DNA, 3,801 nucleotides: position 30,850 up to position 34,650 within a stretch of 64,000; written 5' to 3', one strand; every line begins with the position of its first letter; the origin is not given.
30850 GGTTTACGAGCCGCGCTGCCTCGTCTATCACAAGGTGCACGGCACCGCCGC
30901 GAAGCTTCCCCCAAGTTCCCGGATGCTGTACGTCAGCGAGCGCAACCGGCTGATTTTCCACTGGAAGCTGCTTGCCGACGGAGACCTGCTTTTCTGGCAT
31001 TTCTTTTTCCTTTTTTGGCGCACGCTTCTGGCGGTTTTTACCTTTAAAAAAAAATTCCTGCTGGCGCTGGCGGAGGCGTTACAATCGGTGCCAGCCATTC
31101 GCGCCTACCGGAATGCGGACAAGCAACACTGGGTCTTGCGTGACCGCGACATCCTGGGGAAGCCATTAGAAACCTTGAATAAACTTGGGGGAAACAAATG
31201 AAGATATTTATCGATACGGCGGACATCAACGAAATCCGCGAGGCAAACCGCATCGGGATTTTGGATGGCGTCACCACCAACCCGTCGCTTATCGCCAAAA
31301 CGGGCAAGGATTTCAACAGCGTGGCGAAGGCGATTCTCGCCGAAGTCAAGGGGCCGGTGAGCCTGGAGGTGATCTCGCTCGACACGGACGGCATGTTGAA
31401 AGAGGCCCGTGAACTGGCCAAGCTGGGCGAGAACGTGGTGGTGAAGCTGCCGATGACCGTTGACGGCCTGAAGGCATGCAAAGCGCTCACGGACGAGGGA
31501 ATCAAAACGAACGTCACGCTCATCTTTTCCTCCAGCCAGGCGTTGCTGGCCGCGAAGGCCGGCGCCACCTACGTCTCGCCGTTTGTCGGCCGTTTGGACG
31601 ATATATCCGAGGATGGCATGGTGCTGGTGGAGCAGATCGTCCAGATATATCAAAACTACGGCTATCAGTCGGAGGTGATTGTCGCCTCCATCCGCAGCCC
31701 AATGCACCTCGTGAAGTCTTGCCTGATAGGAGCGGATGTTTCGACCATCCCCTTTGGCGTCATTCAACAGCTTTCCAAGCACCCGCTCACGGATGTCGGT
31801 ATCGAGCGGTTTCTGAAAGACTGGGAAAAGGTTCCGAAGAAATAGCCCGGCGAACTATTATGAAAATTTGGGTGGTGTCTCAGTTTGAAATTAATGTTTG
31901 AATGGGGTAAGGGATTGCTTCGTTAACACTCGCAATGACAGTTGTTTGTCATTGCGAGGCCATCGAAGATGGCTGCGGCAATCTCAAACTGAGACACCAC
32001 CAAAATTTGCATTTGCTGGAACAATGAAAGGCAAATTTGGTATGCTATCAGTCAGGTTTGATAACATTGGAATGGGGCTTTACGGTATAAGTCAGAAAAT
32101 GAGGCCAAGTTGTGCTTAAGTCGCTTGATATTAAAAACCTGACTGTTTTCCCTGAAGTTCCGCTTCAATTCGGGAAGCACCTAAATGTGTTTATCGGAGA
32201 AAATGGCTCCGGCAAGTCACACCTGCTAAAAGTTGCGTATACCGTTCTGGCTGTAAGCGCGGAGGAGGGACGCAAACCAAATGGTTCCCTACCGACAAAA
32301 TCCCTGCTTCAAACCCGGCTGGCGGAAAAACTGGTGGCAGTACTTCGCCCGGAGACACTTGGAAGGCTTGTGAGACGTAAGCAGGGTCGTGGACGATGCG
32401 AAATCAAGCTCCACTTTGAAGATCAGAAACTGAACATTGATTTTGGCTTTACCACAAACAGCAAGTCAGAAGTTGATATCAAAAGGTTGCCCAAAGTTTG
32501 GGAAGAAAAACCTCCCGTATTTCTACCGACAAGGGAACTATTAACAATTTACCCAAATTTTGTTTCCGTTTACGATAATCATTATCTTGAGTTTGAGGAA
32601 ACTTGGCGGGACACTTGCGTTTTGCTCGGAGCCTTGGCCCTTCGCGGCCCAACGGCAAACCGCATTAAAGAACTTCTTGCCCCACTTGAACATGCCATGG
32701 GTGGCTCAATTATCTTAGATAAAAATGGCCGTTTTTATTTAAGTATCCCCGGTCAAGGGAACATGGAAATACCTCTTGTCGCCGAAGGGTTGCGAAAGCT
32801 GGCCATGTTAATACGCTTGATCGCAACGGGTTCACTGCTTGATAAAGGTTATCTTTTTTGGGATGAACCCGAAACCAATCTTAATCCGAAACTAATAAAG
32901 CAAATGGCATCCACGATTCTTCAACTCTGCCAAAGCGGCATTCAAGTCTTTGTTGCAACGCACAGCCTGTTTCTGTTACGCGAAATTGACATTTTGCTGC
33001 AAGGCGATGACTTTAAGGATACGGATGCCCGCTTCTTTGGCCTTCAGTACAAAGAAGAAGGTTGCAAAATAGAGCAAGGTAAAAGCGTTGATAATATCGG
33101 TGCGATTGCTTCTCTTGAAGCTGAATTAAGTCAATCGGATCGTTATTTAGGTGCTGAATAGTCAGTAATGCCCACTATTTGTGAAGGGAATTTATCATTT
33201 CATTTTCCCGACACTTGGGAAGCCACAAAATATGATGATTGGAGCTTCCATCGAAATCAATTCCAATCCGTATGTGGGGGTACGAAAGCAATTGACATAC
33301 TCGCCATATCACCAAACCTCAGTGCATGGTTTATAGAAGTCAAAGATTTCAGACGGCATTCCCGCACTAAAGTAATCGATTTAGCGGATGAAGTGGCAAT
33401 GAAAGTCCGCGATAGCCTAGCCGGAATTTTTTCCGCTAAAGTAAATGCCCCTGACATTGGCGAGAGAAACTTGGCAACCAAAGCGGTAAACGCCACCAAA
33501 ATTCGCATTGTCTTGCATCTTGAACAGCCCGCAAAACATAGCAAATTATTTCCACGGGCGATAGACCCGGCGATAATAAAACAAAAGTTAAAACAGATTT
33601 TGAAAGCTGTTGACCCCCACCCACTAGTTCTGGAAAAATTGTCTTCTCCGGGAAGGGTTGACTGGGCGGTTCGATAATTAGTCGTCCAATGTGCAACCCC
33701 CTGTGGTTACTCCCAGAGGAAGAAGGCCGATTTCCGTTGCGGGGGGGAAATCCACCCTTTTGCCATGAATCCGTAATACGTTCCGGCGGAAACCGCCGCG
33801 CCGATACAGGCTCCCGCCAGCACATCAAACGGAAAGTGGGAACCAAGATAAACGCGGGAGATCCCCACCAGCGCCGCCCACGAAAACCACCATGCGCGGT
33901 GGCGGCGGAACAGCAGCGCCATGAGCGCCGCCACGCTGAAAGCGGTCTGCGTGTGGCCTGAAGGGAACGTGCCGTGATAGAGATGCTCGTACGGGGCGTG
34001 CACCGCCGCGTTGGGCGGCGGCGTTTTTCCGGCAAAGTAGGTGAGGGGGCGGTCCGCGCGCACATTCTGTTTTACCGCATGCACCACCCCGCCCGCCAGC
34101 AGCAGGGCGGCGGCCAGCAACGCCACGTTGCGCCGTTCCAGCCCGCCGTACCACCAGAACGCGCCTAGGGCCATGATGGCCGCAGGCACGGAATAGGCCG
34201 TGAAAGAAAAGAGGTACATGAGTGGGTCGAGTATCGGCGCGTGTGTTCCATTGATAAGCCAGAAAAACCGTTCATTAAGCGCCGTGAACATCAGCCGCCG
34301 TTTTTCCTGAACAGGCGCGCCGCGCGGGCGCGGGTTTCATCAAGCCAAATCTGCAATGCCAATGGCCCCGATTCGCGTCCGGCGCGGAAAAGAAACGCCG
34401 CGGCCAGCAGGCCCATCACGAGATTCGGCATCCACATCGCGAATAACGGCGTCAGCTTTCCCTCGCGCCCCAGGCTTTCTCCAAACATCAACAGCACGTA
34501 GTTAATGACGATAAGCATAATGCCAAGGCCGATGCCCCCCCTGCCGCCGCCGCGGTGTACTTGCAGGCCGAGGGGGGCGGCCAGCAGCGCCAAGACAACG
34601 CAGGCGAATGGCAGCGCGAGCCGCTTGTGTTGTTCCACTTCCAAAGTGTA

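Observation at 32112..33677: Low-GC ABC-ATPase plus PD-(D/E)XK nuclease pair: candidate anti-phage system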

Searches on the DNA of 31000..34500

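Call 22: search_rna_families(source=window, start=31000, end=34500, threshold=evalue, max_evalue=1)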
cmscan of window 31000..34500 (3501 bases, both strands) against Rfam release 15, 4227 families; matches with E-value up to 1: 0.
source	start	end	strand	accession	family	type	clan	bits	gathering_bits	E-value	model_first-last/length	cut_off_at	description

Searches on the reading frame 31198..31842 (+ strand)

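Call 39: search_protein_families(library=pfam, proteins=[window:31198-31842:+], max_evalue=0.00001)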
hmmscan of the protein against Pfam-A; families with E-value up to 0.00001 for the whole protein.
window:31198-31842:+ (215 aa): 1 family
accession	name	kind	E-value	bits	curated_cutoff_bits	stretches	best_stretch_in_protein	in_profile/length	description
PF00923.25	TAL_FSA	-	1.4e-64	218.7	27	1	3-212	1-281/285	Transaldolase/Fructose-6-phosphate aldolase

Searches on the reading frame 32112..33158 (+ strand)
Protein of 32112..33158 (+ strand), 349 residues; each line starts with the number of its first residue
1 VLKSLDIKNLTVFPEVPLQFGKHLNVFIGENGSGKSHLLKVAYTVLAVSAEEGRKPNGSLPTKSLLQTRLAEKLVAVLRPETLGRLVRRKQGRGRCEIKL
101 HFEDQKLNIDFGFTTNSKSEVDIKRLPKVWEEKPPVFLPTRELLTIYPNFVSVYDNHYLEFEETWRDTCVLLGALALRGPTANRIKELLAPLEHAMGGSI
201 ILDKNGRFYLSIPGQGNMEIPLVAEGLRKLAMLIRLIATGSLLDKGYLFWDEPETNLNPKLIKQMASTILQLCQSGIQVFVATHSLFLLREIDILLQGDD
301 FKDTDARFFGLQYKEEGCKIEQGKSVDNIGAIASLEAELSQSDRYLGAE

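Call 3: search_protein_families(library=pfam, proteins=[window:32112-33158:+], max_evalue=1)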
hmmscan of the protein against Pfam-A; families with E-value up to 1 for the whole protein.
window:32112-33158:+ (349 aa): 8 families
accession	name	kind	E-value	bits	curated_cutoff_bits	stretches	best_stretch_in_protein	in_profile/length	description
PF13304.12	AAA_21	-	6.4e-19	69.6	27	1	24-289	1-303/304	AAA domain, putative AbiEii toxin, Type IV TA system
PF13175.12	AAA_15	-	1.7e-14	54.7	32.1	2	1-73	1-55/374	AAA ATPase domain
PF02463.25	SMC_N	-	1.9e-08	34.5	40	2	1-43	1-45/220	RecF/RecN/SMC N terminal domain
PF13476.12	AAA_23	-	8e-06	27.1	27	1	4-40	1-37/201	AAA domain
PF00005.33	ABC_tran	-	0.012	16.6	25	1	26-47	15-36/137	ABC transporter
PF13555.12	AAA_29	-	0.017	15.3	27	1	3-47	2-47/61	P-loop containing region of AAA domain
PF13166.12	AAA_13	-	0.042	13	36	1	276-323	561-607/713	AAA domain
PF11398.14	DUF2813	-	0.096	12.5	21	1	22-49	22-49/372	Protein of unknown function (DUF2813)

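Call 4: search_protein_families(library=padloc, proteins=[window:32112-33158:+], max_evalue=1)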
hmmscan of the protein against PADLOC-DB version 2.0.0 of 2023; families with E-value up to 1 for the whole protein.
window:32112-33158:+ (349 aa): 133 families (the best 25 are shown)
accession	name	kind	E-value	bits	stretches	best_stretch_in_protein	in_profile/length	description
PDLC04146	HEC-02B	-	3.7e-167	553.6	1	1-348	1-342/344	-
PDLC04213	HEC-02A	-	2.1e-82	275.4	1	1-329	1-313/337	-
PDLC04214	HEC-02A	-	1.9e-54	183.2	1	1-297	1-290/338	-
PDLC02980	AriA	-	1.8e-19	68.8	2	182-289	220-303/304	-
PDLC03878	NsnB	-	3.1e-17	61.4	2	234-332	225-324/345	-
PDLC02979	AriA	-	1.7e-16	59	2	1-49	1-50/373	-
PDLC04135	mad3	-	4.1e-16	57.5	2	1-129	1-113/374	mads_3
PDLC02915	ATPase-Toprim_I-B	-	3.9e-14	50.4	2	2-41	3-41/623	-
PDLC04033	PD-T4-4_A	-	4.7e-14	50.4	1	183-296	264-377/460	-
PDLC02336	AbiLi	-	4.6e-13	47.4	2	218-319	224-320/340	AbiLi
PDLC04032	PD-T4-4_A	-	1.6e-12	45.1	1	181-304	281-406/474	-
PDLC02981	AriAB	-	9.2e-12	42.4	2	248-291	334-379/694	-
PDLC02335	AbiLi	-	2.5e-11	41.2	1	1-296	49-243/326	AbiLi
PDLC00307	PtuA1|PtuA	-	4.8e-11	40.3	2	1-52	1-52/424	AAA ATPase domain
PDLC04175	HEC-01A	-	1.2e-10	39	2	2-41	6-44/363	-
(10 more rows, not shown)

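Call 5: search_protein_families(library=ncbifam, proteins=[window:32112-33158:+], max_evalue=1)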
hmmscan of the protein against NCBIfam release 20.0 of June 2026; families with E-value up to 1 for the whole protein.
window:32112-33158:+ (349 aa): 63 families (the best 25 are shown)
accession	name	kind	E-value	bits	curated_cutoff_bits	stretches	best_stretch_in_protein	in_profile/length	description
NF038234.1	retron_eff_Eco8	equivalog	3.4e-11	42.5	250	2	2-41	3-42/679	retron Eco8 family effector endonuclease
NF041760.1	PtuA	equivalog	1.5e-08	34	500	1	2-40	52-90/524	retron Ec78 anti-phage system effector ATPase PtuA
NF047739.1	antiphage_MADS3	equivalog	2.3e-07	30.4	420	2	1-42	1-41/427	methylation-associated defense system AAA family ATPase MAD3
NF040873.1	AztA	equivalog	1.2e-06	28.2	220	2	23-56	19-52/191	zinc ABC transporter ATP-binding protein AztA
TIGR01166.1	cbiO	subfamily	1.9e-06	27.5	211.8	1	238-286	139-187/190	cobalt ABC transporter, ATP-binding protein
TIGR02673.1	FtsE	equivalog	2e-06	27.6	264.85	1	248-291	159-202/214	cell division ATP-binding protein FtsE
NF010068.0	PRK13548.1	equivalog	5.2e-06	25.7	261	2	9-73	17-80/261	heme ABC transporter ATP-binding protein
TIGR00611.2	recf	equivalog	1.1e-05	24.8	172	1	2-44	1-43/339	DNA replication/repair protein RecF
TIGR00634.1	recN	equivalog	4.3e-05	22.7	407.85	1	1-39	1-39/563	DNA repair protein RecN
NF002981.0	PRK03695.1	equivalog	5.1e-05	22.8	281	1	247-286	158-197/253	vitamin B12 ABC transporter ATP-binding protein BtuD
TIGR03740.1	galliderm_ABC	subfamily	6.6e-05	22.7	309.75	1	231-287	128-185/223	lantibiotic protection ABC transporter ATP-binding subunit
NF008338.0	PRK11124.1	equivalog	0.00021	20.9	369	1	237-290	152-205/242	arginine ABC transporter ATP-binding protein ArtP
TIGR04435.1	restrict_AAA_1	hypoth_equivalog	0.00021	20.1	300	2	25-41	40-56/568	restriction system-associated AAA family ATPase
NF000355.4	ribo_prot_ABC_F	equivalog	0.0003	19.8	380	1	7-43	323-360/499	ribosomal protection-like ABC-F family protein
TIGR03608.1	L_ocin_972_ABC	subfamily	0.00038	20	254.85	1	245-293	153-201/206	putative bacteriocin export ABC transporter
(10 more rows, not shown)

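Call 7: search_protein_families(library=phrogs, proteins=[window:32112-33158:+], max_evalue=0.1)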
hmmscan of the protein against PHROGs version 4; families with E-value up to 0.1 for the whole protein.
window:32112-33158:+ (349 aa): 14 families
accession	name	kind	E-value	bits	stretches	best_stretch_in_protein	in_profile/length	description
phrog_14430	-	unknown function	5.4e-20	73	1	190-342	283-435/444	-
phrog_3940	-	unknown function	8.3e-13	49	2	1-50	4-53/537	-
phrog_8323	-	unknown function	2.1e-12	47.4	1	2-60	51-109/623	-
phrog_4747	-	unknown function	1.3e-11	45.3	2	248-291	337-381/610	-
phrog_9802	-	unknown function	2.3e-08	34.5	2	2-48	5-51/438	-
phrog_7507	-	unknown function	2.7e-08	34.6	1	2-46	4-48/483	-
phrog_8066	-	unknown function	5.8e-08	33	1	233-292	374-432/522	-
phrog_293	-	moron, auxiliary metabolic gene and host takeover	2.6e-06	26.7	1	247-289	569-611/1058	ABC transporter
phrog_5836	-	unknown function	4.4e-06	26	2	226-291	288-352/1071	-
phrog_13167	-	unknown function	1.6e-05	25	1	247-296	340-389/477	-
phrog_1499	-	unknown function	0.013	15.8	1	3-46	6-49/427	-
phrog_21420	-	unknown function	0.013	15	0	248-291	529-572/654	-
phrog_2392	-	moron, auxiliary metabolic gene and host takeover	0.018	14.3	0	248-293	639-683/726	ABC transporter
phrog_77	-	DNA, RNA and nucleotide metabolism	0.024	14.1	0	2-41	298-339/967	SbcC-like subunit of palindrome specific endonuclease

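Call 12: find_homologous_proteins(query=window:32112-33158:+, max_evalue=1e-20)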
Query window:32112-33158:+ (349 aa): 4335 proteins with E <= 1e-20 among 8000 candidates; the best 120 are listed.
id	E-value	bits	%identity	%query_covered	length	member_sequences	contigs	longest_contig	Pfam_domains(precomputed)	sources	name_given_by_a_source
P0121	1.6e-229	779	100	100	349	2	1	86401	PF13175.13,PF13476.13,PF02463.26,PF13304.13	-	-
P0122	2.0e-167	575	75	100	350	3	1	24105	PF13175.13,PF13476.13,PF02463.26,PF13304.13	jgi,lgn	jgi:energy-coupling factor transporter ATP-binding protein EcfA2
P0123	3.9e-167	574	74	100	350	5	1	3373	PF13175.13,PF13476.13,PF02463.26,PF13304.13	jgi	jgi:energy-coupling factor transporter ATP-binding protein EcfA2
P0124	7.9e-167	573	74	100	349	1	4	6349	PF13175.13,PF13476.13,PF02463.26,PF13304.13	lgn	-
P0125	2.9e-166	571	74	100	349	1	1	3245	PF13175.13,PF13476.13,PF02463.26,PF13304.13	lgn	-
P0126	6.8e-166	570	74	100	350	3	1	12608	PF13175.13,PF13476.13,PF02463.26,PF13304.13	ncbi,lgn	ncbi:MAG: ATP/GTP-binding protein [Candidatus Binatia bacterium]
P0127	9.1e-166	569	74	100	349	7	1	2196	PF13175.13,PF13476.13,PF02463.26,PF13304.13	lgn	-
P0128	1.4e-165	569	74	100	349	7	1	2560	PF13175.13,PF13476.13,PF02463.26,PF13304.13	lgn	-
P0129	7.7e-165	566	74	100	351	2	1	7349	PF13175.13,PF13476.13,PF02463.26,PF13304.13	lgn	-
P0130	1.3e-164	565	74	100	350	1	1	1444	PF13175.13,PF13476.13,PF02463.26,PF13304.13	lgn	-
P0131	3.5e-164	564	75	99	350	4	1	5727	PF13175.13,PF13476.13,PF02463.26,PF13304.13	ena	-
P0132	5.4e-164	563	73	100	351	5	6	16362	PF13175.13,PF13476.13,PF02463.26,PF13304.13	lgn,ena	-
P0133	6.5e-164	563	73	99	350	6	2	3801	PF13175.13,PF13476.13,PF02463.26,PF13304.13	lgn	-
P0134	7.2e-164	563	73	100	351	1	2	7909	PF13175.13,PF13476.13,PF02463.26,PF13304.13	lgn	-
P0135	8.9e-164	563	73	99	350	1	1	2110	PF13175.13,PF13476.13,PF02463.26,PF13304.13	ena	-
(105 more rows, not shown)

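Call 30: search_solved_structures(query=window:32112-33158:+, max_evalue=0.001)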
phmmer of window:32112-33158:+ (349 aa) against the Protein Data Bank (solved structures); distinct sequences matched with E-value up to 0.001: 6.
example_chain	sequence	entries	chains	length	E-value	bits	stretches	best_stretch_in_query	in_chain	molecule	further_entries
22bu_B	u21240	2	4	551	2.3e-05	26.9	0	218-295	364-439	AAA family ATPase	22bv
4yms_J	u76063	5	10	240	3.4e-05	26.3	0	238-293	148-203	ABC-type polar amino acid transport system, ATPase component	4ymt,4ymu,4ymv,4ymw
22et_E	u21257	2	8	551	0.00029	23.3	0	2-43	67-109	PtuA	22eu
9vkz_A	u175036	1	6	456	0.0003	23.2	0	218-293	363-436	Retron Ec78 probable ATPase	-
9vh1_D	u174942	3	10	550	0.00043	22.7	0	218-293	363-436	Retron Ec78 probable ATPase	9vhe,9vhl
4hlu_D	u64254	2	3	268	0.00074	21.9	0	237-297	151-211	Energy-coupling factor transporter ATP-binding protein EcfA | Energy-coupling factor transporter ATP-binding protein EcfA1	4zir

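Call 70: predict_structure(alignment_id=A2)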
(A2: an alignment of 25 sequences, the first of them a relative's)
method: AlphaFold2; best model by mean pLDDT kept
length: 349 residues; sequences in the alignment: 25
mean_pLDDT: 72.4   pTM: 0.76
mean pLDDT of the five models: 72.4, 67.1, 65.7, 63.5, 62.3
residues with pLDDT >= 90: 90; 70-90: 116; 50-70: 80; < 50: 63
segments of 3 or more residues with pLDDT < 50: 80-92, 141-180, 336-341
pLDDT, mean of each block of 10 residues (from residue 1): 92 88 92 82 87 80 90 70 40 74 95 70 92 77 32 32 41 42 58 68 65 72 64 64 78 69 86 92 87 91 94 83 87 51 50
secondary structure, 60 per line:
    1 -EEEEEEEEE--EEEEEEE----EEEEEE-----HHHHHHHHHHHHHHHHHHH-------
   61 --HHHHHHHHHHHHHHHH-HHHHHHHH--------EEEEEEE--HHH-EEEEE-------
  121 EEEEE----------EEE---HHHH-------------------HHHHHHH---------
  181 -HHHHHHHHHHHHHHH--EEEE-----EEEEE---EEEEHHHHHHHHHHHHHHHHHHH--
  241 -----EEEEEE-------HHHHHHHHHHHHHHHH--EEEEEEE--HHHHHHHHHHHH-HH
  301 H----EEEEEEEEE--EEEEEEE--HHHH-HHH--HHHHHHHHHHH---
elements in order: E2-10 E13-19 E24-29 H35-53 H63-78 H80-87 E96-102 E109-113 E121-125 E136-138 H142-145 H165-171 H182-196 E199-202 E208-212 E216-219 H220-238 E246-251 H259-274 E277-283 H286-297 E306-314 E317-323 H326-329 H336-346

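Call 73: fold_search(model_id=the predicted structure, library=pdb)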
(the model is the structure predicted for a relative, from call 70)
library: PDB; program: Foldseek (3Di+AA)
matches with E <= 10: 1247; with E <= 0.001: 245
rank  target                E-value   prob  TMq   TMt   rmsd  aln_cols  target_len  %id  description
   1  8eea_B                1.3e-10  1.00  0.46  0.43  11.8       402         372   15  Structure of E.coli Septu (PtuAB) complex (released 2023-12-27)
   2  8eea_C                1.7e-10  1.00  0.45  0.36  11.4       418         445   14  Structure of E.coli Septu (PtuAB) complex (released 2023-12-27)
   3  4nck_B                1.7e-10  1.00  0.40  0.45  11.0       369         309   15  Crystal Structure of Pyrococcus furiosis Rad50 R797G mutation (released 2014-03-05)
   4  8sux_F                3.9e-10  1.00  0.47  0.45  12.1       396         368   15  Structure of E. coli PtuA hexamer (released 2024-01-10)
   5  8ee4_D                4.1e-10  1.00  0.46  0.41  11.7       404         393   16  Structure of PtuA (released 2024-01-03)
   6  8sux_D                4.6e-10  1.00  0.46  0.44  11.7       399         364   16  Structure of E. coli PtuA hexamer (released 2024-01-10)
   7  8eea_A                7.8e-10  1.00  0.45  0.42  12.2       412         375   14  Structure of E.coli Septu (PtuAB) complex (released 2023-12-27)
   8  9x94_F                9.4e-10  1.00  0.42  0.22  18.8       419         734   14  Apo Retron-Eco8 complex (released 2026-03-18)
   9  9x9b_B                9.9e-10  1.00  0.42  0.21  17.0       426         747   13  Retron-Eco8 complex with ATP-Mg2+ (released 2026-03-04)
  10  3qkt_B                1.2e-09  1.00  0.42  0.45  11.4       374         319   17  Rad50 ABC-ATPase with adjacent coiled-coil region in complex with AMP-PNP (released 2011-03-30)
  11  9p4j_A                1.5e-09  1.00  0.42  0.21  18.5       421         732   13  The structure of Retron Eco8 in Apo state (released 2025-11-12)
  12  4nck_A                1.6e-09  1.00  0.42  0.46  11.2       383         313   16  Crystal Structure of Pyrococcus furiosis Rad50 R797G mutation (released 2014-03-05)
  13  9lpa_B                1.8e-09  1.00  0.41  0.21  16.4       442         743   15  The cryo-EM structure of retron Eco8 in an active state (released 2025-11-19)
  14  6p74                  1.9e-09  1.00  0.43  0.30  17.2       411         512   13  OLD nuclease from Thermus Scotoductus (released 2020-01-29)
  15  9lp9_B                2.0e-09  1.00  0.42  0.22  17.0       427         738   14  The cryo-EM structure of retron Eco8 in a standby state (released 2025-11-19)
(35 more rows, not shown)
